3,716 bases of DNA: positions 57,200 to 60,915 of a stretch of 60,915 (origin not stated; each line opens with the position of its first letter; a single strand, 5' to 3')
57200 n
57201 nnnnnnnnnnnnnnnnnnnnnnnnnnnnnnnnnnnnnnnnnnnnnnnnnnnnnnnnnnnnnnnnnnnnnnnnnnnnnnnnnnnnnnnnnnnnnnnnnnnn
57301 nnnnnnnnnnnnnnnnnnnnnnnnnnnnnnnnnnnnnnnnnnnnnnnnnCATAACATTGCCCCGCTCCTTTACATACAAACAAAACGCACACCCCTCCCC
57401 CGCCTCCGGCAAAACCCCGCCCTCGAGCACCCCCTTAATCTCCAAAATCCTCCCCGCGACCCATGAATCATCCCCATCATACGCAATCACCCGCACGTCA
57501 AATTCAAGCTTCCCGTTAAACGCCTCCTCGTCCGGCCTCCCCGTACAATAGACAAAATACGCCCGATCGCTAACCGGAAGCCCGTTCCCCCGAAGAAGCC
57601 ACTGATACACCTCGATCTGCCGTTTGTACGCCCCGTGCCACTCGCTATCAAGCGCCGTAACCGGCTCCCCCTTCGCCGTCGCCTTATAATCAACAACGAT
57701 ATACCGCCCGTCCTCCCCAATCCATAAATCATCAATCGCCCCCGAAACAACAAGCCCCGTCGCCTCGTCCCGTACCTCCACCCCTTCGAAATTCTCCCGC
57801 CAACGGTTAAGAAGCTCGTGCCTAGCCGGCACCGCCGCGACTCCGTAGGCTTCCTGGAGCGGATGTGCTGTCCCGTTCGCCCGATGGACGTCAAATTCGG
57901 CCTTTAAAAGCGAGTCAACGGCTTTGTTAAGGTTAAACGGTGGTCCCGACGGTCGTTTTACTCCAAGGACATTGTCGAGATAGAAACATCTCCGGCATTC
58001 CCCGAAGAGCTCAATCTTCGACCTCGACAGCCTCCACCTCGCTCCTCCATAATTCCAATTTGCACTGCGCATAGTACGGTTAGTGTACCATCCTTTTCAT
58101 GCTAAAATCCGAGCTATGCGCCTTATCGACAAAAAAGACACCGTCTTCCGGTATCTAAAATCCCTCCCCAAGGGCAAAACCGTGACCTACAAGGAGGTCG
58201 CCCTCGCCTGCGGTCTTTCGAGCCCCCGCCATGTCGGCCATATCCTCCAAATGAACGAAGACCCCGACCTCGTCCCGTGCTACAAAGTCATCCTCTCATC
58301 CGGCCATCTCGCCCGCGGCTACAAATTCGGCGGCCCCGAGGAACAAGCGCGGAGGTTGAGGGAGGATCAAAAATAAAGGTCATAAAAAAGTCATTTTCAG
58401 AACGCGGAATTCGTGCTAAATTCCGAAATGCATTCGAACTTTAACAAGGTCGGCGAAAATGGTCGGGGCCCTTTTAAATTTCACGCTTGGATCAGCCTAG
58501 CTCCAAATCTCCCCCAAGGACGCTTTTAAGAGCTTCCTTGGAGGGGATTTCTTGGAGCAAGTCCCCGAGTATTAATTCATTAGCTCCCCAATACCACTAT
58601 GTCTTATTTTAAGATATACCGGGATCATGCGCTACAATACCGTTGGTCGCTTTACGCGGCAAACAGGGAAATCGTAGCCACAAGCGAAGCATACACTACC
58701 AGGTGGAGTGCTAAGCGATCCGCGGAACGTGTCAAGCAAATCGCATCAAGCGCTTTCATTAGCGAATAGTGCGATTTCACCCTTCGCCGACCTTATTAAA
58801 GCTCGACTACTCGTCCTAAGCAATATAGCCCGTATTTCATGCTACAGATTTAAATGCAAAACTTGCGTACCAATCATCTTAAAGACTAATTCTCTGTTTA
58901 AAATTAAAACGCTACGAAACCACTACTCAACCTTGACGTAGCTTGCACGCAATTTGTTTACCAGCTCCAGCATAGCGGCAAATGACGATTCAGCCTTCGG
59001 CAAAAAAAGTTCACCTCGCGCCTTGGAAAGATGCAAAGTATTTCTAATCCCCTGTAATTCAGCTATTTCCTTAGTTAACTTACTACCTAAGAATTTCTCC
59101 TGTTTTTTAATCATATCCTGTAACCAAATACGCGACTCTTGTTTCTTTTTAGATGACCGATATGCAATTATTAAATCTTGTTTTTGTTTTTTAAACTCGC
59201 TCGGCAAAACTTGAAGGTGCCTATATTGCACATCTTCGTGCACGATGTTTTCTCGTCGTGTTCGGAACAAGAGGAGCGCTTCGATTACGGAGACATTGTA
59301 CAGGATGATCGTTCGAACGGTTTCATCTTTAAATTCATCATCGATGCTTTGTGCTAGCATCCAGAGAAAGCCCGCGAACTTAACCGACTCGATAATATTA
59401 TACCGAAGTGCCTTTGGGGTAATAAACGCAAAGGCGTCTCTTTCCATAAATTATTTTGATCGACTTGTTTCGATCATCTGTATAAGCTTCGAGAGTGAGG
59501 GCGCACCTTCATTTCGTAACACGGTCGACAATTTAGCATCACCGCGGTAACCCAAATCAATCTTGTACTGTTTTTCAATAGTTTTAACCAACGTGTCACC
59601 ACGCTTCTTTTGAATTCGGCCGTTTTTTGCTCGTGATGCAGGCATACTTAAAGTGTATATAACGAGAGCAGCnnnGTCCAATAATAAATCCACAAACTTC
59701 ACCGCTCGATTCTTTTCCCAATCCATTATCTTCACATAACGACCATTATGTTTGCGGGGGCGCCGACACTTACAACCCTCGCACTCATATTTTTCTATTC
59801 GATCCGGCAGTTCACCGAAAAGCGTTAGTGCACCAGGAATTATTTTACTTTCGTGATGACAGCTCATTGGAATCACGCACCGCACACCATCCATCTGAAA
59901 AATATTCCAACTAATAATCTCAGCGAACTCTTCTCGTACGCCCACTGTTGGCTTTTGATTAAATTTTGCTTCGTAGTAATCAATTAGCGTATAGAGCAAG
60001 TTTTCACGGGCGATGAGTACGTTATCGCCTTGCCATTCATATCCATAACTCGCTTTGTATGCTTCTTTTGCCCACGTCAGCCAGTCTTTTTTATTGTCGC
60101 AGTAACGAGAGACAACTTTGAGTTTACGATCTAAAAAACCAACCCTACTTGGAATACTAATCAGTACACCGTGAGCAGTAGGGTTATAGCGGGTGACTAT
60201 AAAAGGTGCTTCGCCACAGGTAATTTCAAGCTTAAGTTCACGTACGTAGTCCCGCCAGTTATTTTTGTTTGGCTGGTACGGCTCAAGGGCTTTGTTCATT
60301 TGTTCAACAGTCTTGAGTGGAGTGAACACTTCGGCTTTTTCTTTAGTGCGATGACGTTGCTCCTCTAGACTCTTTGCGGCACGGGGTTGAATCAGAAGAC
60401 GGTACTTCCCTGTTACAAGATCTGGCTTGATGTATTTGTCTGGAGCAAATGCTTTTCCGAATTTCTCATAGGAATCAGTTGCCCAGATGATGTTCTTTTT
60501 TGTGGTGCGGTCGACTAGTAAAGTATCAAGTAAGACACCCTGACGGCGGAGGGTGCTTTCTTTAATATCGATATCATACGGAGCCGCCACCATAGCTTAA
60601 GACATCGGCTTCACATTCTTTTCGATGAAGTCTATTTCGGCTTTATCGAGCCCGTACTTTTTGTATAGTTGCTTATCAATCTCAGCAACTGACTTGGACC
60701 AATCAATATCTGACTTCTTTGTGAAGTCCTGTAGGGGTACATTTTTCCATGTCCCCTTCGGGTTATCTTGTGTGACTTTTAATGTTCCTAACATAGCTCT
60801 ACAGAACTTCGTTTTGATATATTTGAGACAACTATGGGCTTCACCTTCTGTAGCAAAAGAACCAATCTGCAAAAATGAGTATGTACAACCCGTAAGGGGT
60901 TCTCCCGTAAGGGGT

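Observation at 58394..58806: YegP mini-gene enclosed by 24-bp inverted repeats and a 60-nt leader hairpin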

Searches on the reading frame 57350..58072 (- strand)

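Call 4: search_protein_families(library=pfam, proteins=[window:57350-58072:-], max_evalue=0.01)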
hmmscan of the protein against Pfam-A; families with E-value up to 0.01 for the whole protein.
window:57350-58072:- (241 aa): 1 family
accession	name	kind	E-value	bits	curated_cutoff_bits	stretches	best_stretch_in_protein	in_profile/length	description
PF12705.13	PDDEXK_1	-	1.6e-11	45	22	1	14-233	1-242/247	PD-(D/E)XK nuclease superfamily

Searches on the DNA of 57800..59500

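Call 11: search_rna_families(source=window, start=57800, end=59500, threshold=evalue, max_evalue=1)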
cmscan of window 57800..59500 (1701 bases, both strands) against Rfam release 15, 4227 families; matches with E-value up to 1: 1.
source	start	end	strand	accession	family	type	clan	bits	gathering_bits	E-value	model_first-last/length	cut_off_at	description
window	58504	58545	-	RF00107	FinP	Gene;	CL00016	20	45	0.68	1-76/76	no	FinP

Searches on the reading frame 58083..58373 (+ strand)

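Call 4: search_protein_families(library=pfam, proteins=[window:58083-58373:+], max_evalue=0.01)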
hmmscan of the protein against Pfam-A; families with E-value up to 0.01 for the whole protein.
window:58083-58373:+ (97 aa): 1 family
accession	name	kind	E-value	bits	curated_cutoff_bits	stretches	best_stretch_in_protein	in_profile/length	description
PF01035.26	DNA_binding_1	-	7.1e-17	61.5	27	1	19-96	4-80/81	6-O-methylguanine DNA methyltransferase, DNA binding domain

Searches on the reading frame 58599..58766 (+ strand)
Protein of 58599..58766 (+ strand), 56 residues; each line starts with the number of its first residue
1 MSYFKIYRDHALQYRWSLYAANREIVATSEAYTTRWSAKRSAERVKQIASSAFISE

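Call 4: search_protein_families(library=pfam, proteins=[window:58599-58766:+], max_evalue=0.01)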
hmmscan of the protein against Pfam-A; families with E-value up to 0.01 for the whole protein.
window:58599-58766:+ (56 aa): 1 family
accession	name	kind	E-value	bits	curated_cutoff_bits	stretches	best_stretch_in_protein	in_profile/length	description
PF07411.17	DUF1508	-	4.9e-12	46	22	1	13-54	5-46/48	Domain of unknown function (DUF1508)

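Call 29: search_protein_families(library=phrogs, proteins=[window:58599-58766:+], max_evalue=0.001)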
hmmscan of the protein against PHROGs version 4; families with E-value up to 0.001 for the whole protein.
window:58599-58766:+ (56 aa): 1 family
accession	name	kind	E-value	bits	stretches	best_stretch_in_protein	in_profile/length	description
phrog_1422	-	unknown function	8.7e-11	42.9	1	2-48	3-49/110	-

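Call 41: find_homologous_proteins(query=window:58599-58766:+, max_evalue=0.00001)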
Query window:58599-58766:+: no candidate shares three 5-residue words with the query. No homologue found.

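Call 74: search_solved_structures(query=window:58599-58766:+, max_evalue=0.01, show_alignments=1)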
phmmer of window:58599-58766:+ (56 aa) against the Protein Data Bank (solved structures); distinct sequences matched with E-value up to 0.01: 5.
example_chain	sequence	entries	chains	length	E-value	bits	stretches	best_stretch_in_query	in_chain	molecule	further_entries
3bid_A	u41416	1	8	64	9e-09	38.2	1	3-51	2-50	UPF0339 protein NMB1088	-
2k8e_A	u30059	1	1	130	7.3e-07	32.2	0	3-46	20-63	UPF0339 protein yegP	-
6q2z_A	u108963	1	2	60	4.6e-05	26.7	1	2-54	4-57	UPF0339 family protein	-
2k49_A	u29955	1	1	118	7.8e-05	26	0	4-46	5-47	UPF0339 protein SO_3888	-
2k7i_A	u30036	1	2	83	0.00015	25.1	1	3-51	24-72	UPF0339 protein Atu0232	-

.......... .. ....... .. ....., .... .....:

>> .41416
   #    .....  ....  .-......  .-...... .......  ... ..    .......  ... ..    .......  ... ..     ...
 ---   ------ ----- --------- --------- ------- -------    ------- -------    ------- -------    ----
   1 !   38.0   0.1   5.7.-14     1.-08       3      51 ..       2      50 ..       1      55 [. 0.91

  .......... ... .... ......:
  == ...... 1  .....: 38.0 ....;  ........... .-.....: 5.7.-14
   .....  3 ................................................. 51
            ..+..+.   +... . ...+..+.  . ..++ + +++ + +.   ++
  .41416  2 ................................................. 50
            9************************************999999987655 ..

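Call 88: search_protein_families(library=padloc, proteins=[window:58599-58766:+], max_evalue=0.001)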
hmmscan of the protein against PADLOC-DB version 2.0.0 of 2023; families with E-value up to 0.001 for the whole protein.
window:58599-58766:+ (56 aa): 0 families

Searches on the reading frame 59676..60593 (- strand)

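Call 4: search_protein_families(library=pfam, proteins=[window:59676-60593:-], max_evalue=0.01)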
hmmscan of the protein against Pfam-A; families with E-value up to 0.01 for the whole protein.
window:59676-60593:- (306 aa): 0 families

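Call 29: search_protein_families(library=phrogs, proteins=[window:59676-60593:-], max_evalue=0.001)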
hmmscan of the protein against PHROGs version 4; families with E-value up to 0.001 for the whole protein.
window:59676-60593:- (306 aa): 0 families

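Call 88: search_protein_families(library=padloc, proteins=[window:59676-60593:-], max_evalue=0.001)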
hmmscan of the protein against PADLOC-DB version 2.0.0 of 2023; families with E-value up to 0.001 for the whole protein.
window:59676-60593:- (306 aa): 1 family
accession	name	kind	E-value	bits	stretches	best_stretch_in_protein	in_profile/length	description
PDLC03390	MTase_II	-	3.1e-94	313.6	2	110-302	135-321/327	Type II methyltransferase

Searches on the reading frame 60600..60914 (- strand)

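Call 4: search_protein_families(library=pfam, proteins=[window:60600-60914:-], max_evalue=0.01)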
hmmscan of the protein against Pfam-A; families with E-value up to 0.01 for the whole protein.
window:60600-60914:- (105 aa): 0 families

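Call 29: search_protein_families(library=phrogs, proteins=[window:60600-60914:-], max_evalue=0.001)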
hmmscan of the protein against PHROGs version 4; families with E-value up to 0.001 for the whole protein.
window:60600-60914:- (105 aa): 1 family
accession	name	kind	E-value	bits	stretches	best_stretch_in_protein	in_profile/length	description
phrog_11371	-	unknown function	4.4e-06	27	1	19-74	191-248/383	-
